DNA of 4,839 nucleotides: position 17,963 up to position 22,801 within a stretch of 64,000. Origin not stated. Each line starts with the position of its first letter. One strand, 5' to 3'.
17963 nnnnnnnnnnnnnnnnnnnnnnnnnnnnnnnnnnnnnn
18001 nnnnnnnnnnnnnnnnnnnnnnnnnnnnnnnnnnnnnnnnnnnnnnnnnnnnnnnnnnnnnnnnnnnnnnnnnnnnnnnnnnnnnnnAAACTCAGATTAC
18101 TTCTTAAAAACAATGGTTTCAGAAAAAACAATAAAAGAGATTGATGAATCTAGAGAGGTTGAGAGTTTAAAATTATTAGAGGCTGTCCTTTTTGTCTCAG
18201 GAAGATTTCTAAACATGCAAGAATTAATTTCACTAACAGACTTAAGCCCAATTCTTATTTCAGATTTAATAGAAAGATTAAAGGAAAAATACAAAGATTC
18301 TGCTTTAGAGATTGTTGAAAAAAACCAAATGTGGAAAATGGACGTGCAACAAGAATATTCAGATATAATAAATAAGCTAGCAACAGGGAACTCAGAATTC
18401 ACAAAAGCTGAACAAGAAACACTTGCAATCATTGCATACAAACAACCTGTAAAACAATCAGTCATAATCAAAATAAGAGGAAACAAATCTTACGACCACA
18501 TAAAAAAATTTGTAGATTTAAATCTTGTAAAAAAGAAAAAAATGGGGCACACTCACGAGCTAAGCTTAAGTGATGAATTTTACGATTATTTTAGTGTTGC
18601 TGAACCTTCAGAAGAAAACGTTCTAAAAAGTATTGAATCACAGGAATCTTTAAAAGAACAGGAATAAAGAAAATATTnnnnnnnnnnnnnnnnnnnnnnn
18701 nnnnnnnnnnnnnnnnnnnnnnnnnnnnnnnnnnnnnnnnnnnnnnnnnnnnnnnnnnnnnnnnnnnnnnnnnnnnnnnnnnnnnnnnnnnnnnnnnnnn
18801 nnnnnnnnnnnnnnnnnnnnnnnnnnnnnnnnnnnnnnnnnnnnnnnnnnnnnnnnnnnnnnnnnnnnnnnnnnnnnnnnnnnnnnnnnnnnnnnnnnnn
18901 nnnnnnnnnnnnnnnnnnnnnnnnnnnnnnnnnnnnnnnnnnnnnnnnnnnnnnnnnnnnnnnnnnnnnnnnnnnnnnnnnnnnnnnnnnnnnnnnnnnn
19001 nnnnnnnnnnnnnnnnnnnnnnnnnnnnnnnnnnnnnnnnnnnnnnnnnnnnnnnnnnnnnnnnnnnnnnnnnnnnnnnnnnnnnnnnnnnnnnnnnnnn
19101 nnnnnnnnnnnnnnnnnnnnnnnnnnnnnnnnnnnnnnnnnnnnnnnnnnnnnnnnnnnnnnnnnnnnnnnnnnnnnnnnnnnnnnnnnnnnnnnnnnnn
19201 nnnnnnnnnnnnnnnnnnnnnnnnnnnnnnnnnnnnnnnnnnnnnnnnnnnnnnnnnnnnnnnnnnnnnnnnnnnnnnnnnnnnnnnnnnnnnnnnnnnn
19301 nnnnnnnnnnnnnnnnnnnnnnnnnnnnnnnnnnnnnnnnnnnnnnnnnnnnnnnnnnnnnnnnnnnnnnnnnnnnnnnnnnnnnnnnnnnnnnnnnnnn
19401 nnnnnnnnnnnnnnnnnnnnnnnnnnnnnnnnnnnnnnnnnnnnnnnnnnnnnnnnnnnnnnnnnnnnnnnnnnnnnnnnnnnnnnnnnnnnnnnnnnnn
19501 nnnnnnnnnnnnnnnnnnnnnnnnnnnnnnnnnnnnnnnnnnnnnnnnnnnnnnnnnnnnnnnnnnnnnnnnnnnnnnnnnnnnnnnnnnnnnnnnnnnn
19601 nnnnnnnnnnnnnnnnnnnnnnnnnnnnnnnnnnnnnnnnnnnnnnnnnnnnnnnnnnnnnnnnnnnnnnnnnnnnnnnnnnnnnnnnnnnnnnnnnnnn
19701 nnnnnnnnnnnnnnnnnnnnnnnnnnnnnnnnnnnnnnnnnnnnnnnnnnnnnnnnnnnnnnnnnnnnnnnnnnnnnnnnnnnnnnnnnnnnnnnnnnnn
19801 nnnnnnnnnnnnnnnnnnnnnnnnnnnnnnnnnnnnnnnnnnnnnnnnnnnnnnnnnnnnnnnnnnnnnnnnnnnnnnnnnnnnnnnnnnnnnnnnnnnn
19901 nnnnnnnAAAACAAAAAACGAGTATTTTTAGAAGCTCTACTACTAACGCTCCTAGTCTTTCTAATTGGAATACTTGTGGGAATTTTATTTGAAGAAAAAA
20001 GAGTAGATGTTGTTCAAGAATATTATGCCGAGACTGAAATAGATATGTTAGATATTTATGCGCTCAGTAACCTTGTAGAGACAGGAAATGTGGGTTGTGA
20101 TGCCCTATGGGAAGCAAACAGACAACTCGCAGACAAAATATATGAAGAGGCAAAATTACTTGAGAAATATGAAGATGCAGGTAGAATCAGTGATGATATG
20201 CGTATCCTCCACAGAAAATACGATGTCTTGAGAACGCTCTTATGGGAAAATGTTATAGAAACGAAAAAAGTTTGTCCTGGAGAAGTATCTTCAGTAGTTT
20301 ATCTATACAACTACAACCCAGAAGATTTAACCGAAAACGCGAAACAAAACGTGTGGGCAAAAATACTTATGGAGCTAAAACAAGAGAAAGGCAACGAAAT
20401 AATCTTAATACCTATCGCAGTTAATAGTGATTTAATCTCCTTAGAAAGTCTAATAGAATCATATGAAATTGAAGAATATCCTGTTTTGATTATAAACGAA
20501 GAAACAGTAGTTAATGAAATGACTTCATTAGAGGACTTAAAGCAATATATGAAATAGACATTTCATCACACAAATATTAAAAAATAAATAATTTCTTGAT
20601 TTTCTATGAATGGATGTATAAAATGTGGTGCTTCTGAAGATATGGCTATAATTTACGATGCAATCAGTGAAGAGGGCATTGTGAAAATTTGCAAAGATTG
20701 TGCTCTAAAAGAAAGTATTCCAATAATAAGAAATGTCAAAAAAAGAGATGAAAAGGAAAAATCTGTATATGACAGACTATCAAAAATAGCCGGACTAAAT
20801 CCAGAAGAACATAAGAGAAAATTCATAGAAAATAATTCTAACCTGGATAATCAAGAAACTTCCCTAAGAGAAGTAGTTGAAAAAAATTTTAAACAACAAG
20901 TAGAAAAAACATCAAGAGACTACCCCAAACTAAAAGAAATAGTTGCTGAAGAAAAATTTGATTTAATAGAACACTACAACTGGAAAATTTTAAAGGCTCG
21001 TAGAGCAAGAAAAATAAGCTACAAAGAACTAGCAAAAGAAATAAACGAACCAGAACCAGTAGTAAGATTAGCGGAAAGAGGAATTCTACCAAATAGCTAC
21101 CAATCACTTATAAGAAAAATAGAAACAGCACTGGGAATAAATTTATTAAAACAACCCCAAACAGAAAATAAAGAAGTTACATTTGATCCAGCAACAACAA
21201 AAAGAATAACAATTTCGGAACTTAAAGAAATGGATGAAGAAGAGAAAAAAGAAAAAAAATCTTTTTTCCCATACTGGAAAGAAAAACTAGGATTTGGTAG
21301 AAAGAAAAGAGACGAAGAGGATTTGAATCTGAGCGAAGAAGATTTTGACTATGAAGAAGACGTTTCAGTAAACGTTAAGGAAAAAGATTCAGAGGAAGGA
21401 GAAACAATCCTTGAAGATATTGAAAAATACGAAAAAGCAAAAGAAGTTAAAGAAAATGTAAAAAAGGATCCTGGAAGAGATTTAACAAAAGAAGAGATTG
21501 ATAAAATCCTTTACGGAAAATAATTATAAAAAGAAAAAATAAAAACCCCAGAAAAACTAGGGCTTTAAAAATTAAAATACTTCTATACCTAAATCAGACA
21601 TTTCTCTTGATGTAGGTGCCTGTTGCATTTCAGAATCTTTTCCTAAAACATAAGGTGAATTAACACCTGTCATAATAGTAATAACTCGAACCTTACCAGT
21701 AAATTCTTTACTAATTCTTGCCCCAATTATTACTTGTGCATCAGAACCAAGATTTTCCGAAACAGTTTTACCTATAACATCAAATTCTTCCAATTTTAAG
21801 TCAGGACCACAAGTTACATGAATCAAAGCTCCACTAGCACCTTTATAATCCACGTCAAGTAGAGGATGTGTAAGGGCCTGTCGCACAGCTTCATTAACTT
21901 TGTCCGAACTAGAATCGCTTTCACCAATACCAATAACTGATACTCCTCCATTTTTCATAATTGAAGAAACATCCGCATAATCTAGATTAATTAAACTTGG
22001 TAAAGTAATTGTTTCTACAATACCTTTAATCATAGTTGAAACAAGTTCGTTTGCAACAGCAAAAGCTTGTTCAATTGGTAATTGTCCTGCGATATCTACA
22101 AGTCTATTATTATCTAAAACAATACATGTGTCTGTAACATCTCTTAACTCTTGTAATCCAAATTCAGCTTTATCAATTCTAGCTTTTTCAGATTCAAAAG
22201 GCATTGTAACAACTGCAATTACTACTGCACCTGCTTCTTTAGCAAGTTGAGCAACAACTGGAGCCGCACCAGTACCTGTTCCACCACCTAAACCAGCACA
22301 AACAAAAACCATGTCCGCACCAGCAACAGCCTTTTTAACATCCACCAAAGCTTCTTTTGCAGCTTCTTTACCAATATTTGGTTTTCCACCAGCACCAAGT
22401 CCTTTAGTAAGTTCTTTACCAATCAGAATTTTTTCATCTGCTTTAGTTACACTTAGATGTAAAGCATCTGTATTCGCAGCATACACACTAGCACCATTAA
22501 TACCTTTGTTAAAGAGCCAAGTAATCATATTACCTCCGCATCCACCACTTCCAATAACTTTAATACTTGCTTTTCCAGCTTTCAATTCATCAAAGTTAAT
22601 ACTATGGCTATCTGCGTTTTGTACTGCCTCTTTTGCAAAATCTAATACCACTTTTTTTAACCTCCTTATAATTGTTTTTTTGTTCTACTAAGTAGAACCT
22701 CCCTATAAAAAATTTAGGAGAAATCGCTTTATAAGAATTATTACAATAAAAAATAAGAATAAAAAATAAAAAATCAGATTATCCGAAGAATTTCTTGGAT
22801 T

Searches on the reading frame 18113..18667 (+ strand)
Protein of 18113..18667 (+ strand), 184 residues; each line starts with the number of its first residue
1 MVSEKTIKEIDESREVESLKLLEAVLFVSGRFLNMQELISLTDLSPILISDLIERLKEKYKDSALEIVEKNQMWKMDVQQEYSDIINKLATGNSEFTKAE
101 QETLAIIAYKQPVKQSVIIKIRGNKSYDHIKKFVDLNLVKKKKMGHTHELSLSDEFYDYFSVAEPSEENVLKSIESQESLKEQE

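Call 64: search_protein_families(library=pfam, proteins=[window:18113-18667:+], max_evalue=0.0001)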
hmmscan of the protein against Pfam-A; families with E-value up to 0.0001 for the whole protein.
window:18113-18667:+ (184 aa): 1 family
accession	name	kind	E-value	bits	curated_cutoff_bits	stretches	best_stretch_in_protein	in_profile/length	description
PF04079.22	SMC_ScpB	-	4.8e-36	124.2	27.4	1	21-164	2-153/160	Segregation and condensation complex subunit ScpB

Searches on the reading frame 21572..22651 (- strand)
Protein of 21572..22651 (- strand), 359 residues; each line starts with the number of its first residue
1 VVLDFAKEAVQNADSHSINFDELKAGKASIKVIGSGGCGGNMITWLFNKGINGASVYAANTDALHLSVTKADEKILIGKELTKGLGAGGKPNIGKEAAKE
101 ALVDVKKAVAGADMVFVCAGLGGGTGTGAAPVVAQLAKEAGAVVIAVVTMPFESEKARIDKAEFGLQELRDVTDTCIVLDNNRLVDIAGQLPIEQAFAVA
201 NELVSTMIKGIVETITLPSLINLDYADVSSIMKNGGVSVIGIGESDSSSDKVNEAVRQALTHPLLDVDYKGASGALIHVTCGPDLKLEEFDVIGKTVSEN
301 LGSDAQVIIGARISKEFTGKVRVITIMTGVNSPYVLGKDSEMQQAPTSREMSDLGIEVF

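Call 65: search_protein_families(library=pfam, proteins=[window:21572-22651:-], max_evalue=0.0001)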
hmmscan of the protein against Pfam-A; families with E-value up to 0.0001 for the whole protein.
window:21572-22651:- (359 aa): 2 families
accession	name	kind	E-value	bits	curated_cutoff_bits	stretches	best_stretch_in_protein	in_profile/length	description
PF00091.31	Tubulin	-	3.4e-47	161.6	33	1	29-188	1-189/190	Tubulin/FtsZ family, GTPase domain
PF12327.13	FtsZ_C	-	1e-29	103.1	27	1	236-330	1-94/95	FtsZ family, C-terminal domain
